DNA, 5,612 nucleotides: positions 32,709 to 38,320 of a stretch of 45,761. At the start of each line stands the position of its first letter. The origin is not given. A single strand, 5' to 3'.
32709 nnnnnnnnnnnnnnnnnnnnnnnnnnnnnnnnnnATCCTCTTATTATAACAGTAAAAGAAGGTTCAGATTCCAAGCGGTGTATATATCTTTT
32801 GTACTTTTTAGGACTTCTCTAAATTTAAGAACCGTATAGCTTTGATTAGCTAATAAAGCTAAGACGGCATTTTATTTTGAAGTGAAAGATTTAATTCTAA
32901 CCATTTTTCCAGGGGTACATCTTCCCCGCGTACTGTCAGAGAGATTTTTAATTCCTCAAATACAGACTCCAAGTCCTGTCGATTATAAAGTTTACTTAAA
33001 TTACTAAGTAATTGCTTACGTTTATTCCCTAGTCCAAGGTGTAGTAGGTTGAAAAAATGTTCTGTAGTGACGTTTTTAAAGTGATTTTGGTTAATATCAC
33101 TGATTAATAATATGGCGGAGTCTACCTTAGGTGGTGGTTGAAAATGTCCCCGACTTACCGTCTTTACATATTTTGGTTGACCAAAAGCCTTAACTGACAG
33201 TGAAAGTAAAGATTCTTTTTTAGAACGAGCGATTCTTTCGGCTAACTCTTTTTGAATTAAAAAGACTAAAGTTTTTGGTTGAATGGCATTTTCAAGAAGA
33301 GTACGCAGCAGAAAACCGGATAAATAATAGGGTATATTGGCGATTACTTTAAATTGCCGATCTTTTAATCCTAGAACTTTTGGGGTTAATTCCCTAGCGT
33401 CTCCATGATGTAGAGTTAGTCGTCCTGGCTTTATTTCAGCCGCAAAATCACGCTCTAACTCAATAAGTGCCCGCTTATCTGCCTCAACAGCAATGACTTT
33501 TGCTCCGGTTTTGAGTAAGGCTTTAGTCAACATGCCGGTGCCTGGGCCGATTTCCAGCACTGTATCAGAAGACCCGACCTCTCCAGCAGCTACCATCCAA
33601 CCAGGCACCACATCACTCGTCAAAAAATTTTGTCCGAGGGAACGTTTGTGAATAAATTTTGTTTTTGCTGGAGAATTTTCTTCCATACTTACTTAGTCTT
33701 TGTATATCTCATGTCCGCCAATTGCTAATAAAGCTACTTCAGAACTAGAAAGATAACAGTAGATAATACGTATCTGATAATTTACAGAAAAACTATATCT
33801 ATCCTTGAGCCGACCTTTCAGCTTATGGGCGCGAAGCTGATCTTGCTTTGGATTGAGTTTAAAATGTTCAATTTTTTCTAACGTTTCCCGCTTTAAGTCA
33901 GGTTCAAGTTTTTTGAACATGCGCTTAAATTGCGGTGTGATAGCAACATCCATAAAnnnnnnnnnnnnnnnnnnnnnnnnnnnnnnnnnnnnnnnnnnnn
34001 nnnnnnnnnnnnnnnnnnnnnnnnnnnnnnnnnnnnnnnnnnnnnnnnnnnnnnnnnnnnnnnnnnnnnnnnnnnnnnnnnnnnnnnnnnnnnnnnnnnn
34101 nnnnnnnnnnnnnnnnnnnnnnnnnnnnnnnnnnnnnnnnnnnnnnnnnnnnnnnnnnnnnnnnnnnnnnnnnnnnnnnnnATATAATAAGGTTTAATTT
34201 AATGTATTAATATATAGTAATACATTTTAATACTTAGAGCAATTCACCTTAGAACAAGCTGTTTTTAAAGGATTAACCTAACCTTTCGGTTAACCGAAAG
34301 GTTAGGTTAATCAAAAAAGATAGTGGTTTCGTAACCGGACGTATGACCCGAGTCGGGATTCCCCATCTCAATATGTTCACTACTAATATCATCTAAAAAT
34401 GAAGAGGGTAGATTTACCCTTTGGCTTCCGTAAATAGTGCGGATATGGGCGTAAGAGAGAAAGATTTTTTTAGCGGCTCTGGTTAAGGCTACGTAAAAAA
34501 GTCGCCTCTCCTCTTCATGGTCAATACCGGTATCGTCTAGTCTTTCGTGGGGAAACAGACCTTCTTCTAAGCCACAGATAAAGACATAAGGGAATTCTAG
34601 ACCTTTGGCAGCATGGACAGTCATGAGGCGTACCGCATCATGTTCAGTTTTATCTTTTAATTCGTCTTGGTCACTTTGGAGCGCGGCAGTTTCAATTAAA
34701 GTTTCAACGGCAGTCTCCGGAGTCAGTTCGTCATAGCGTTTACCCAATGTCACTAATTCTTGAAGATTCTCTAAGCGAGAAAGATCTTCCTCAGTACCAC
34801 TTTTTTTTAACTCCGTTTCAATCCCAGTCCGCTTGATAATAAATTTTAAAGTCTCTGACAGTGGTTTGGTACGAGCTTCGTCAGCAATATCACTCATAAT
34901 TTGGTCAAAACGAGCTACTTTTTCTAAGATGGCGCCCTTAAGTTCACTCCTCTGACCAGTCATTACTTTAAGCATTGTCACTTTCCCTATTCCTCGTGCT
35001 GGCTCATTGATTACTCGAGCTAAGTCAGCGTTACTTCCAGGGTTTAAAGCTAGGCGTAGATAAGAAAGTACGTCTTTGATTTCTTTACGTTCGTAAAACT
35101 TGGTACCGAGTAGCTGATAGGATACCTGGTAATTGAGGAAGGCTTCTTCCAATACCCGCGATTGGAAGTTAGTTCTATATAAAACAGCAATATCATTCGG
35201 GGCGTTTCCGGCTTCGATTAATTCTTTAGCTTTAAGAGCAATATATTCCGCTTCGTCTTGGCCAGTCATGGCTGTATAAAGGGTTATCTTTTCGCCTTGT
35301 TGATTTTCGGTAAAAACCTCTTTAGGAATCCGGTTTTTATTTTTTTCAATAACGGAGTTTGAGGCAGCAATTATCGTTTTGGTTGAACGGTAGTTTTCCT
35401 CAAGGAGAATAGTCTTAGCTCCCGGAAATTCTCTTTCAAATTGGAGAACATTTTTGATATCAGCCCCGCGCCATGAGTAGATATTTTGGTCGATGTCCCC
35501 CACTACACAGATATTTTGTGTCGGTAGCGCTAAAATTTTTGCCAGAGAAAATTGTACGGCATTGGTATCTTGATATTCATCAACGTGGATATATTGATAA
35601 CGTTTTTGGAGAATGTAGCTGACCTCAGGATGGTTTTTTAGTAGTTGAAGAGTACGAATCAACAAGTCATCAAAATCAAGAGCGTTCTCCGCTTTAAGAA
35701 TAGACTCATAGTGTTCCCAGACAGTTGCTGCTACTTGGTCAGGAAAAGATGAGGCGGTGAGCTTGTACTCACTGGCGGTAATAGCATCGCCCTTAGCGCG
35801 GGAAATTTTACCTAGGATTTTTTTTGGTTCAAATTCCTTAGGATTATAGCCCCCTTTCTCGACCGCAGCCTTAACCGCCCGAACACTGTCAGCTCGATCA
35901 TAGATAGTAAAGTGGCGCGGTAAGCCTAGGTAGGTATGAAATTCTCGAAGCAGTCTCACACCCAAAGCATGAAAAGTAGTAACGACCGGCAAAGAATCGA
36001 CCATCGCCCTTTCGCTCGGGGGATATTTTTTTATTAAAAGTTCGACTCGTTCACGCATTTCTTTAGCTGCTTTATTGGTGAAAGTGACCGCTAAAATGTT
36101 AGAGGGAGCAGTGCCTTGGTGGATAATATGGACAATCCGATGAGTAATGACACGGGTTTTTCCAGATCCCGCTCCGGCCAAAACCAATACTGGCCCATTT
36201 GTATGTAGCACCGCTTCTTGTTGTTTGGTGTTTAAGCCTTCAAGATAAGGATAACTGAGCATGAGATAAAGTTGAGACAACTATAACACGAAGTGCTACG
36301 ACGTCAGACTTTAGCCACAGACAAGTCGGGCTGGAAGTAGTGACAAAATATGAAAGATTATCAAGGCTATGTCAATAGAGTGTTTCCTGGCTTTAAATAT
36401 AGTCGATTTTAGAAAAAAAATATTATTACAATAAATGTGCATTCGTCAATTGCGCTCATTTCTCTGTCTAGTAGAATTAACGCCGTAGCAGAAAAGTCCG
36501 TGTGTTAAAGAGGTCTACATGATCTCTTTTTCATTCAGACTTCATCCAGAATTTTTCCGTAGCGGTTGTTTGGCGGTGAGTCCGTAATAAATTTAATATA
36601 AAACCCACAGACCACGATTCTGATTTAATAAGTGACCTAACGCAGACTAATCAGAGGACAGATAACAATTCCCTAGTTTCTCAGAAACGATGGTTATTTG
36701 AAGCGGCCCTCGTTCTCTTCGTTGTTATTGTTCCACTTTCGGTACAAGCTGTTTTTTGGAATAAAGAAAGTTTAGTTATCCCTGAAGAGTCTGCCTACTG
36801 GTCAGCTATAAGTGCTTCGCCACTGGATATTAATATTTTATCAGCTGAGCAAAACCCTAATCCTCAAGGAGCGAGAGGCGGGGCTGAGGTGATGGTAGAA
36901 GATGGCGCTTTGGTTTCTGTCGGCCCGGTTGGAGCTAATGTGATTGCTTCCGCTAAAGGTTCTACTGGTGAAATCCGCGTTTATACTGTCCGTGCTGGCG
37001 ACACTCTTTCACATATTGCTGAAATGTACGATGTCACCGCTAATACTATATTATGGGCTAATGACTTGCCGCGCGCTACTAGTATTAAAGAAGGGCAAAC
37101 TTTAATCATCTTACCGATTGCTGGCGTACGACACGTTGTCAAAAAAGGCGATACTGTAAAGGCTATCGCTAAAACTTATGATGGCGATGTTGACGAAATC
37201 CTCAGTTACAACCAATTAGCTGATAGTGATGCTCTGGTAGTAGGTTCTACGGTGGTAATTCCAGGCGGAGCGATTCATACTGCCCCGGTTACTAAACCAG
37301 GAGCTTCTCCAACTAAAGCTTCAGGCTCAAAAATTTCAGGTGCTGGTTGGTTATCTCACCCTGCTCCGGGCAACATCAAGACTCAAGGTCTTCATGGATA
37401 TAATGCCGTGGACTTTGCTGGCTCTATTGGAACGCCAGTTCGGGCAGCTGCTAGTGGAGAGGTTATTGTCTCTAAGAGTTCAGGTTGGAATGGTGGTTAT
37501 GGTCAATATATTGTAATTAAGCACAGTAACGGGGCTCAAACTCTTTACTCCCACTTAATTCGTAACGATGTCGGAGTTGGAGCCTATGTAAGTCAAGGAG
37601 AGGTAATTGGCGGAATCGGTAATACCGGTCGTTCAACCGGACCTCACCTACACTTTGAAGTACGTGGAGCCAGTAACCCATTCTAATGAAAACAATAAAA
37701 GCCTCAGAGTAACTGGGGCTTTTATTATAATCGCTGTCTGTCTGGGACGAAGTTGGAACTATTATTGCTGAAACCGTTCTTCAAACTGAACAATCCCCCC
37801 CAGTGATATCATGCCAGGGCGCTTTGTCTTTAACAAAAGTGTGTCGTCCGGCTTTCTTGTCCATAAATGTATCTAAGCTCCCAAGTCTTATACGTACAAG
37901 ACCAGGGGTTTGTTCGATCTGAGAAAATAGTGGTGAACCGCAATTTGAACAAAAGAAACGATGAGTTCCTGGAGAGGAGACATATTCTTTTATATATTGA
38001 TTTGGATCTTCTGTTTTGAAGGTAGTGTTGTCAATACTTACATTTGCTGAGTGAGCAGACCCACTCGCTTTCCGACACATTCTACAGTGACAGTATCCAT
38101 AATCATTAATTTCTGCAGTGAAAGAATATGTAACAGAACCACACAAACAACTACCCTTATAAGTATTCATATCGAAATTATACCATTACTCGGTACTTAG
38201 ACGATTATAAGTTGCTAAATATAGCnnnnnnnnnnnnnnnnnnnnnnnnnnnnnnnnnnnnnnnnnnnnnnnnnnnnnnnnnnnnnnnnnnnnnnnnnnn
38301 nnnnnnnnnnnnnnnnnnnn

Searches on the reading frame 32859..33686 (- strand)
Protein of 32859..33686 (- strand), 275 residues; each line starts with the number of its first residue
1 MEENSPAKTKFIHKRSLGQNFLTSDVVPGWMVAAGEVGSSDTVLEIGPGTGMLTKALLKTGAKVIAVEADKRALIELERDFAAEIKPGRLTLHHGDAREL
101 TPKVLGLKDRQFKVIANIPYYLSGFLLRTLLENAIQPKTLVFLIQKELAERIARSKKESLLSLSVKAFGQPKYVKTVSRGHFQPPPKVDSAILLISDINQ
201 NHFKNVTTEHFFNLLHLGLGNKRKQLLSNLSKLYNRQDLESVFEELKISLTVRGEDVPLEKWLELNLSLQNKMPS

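Call 5: search_protein_families(library=pfam, proteins=[window:32859-33686:-], max_evalue=0.01)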
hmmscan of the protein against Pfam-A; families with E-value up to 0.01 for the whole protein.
window:32859-33686:- (275 aa): 6 families
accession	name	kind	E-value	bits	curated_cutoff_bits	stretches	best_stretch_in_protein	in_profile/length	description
PF00398.26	RrnaAD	-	8.1e-42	143.6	24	1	13-269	4-261/263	Ribosomal RNA adenine dimethylase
PF13649.12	Methyltransf_25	-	8.1e-07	30.1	27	1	43-116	1-69/97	Methyltransferase domain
PF08241.18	Methyltransf_11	-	7.5e-05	23.7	21.2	1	44-115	1-64/95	Methyltransferase domain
PF08242.18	Methyltransf_12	-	0.0011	20.1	30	1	44-102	1-63/98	Methyltransferase domain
PF13489.12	Methyltransf_23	-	0.0044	17.2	27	1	39-72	22-55/164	Methyltransferase domain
PF13847.12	Methyltransf_31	-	0.0054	16.9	27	1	40-116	4-79/145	Methyltransferase domain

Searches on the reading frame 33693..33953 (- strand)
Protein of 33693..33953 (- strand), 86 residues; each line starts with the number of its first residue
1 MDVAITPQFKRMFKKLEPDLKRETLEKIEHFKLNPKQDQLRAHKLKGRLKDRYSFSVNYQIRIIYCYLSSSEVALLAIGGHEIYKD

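Call 70: search_protein_families(library=pfam, proteins=[window:33693-33953:-], max_evalue=0.001)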
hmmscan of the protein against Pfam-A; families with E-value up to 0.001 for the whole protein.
window:33693-33953:- (86 aa): 3 families
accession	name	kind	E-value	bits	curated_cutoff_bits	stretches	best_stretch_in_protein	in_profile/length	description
PF15781.12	ParE-like_toxin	-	8.8e-07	29.3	28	1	3-82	1-80/87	ParE-like toxin of type II bacterial toxin-antitoxin system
PF15738.11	YafQ_toxin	-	7.6e-05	23.4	30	1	2-82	2-84/88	Bacterial toxin of type II toxin-antitoxin system, YafQ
PF05015.19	HigB-like_toxin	-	0.00057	20.7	27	1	34-71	39-81/91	RelE-like toxin of type II toxin-antitoxin system HigB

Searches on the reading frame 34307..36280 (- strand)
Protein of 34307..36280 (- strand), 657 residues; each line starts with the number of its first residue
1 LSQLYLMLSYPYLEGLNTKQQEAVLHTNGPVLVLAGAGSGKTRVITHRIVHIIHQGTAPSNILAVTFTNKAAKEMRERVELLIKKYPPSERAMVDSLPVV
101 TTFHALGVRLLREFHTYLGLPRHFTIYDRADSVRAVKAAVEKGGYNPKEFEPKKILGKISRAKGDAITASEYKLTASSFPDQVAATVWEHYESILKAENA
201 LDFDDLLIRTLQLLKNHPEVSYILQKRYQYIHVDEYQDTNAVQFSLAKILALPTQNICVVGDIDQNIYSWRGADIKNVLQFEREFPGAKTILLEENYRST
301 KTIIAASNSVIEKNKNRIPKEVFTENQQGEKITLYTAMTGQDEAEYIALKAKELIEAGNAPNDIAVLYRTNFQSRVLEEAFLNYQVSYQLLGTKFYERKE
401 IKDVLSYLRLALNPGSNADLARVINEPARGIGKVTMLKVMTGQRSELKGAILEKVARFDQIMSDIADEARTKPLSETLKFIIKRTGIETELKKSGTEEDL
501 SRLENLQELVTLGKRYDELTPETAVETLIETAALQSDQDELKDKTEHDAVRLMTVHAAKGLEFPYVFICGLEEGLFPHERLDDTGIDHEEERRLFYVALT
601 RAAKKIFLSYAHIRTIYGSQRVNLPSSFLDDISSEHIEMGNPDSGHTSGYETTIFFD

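Call 6: search_protein_families(library=pfam, proteins=[window:34307-36280:-], max_evalue=0.01)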
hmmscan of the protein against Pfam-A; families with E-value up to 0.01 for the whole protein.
window:34307-36280:- (657 aa): 8 families
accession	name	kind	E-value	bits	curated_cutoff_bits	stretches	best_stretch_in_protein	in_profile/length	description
PF00580.27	UvrD-helicase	-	1.8e-84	284.1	23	1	16-286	1-271/271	UvrD/REP helicase N-terminal domain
PF13361.12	UvrD_C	-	1.1e-72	245.8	25.6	1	291-611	1-348/350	UvrD-like helicase C-terminal domain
PF13245.12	AAA_19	-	5.4e-24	85.3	25.1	1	20-269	1-132/134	AAA domain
PF13538.12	UvrD_C_2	-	3.3e-11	43.3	27.4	1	550-608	2-51/52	UvrD-like helicase C-terminal domain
PF01443.25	Viral_helicase1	-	2.3e-09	37.9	21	1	529-606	163-224/228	Viral superfamily 1 RNA helicase core domain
PF13604.12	AAA_30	-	2.6e-05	24.5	27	1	16-80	2-67/191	AAA domain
PF13087.12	AAA_12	-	7.1e-05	22.9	27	0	539-607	123-189/195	AAA domain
PF13086.12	AAA_11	-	0.0036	17.5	27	1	16-80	2-73/257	AAA domain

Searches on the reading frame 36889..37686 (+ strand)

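Call 6: search_protein_families(library=pfam, proteins=[window:36889-37686:+], max_evalue=0.01)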
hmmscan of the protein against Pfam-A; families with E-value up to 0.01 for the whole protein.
window:36889-37686:+ (265 aa): 5 families
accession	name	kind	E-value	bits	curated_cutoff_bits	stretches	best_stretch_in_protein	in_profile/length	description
PF01551.29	Peptidase_M23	-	1.8e-28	99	28.7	1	172-263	4-92/96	Peptidase family M23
PF01476.26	LysM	-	7.3e-25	87.1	20.9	2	82-125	1-43/43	LysM domain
PF23473.1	LysM3_LYK4_5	-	1.9e-12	47.5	29.3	2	32-66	5-38/48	LYK4/5 LysM3 domain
PF23446.1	LysM1_NFP_LYK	-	1.8e-05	26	36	0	38-74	16-53/60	NFP/LYK LysM1 domain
PF23577.1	LysM_RLK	-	0.0013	19.1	27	0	32-51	3-22/44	LysM domain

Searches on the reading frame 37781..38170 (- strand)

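Call 6: search_protein_families(library=pfam, proteins=[window:37781-38170:-], max_evalue=0.01)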
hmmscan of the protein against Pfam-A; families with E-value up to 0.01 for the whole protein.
window:37781-38170:- (129 aa): 1 family
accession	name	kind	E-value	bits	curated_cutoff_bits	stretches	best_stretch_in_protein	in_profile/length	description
PF04828.22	GFA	-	3.4e-26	92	24.3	1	3-114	1-114/115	Glutathione-dependent formaldehyde-activating enzyme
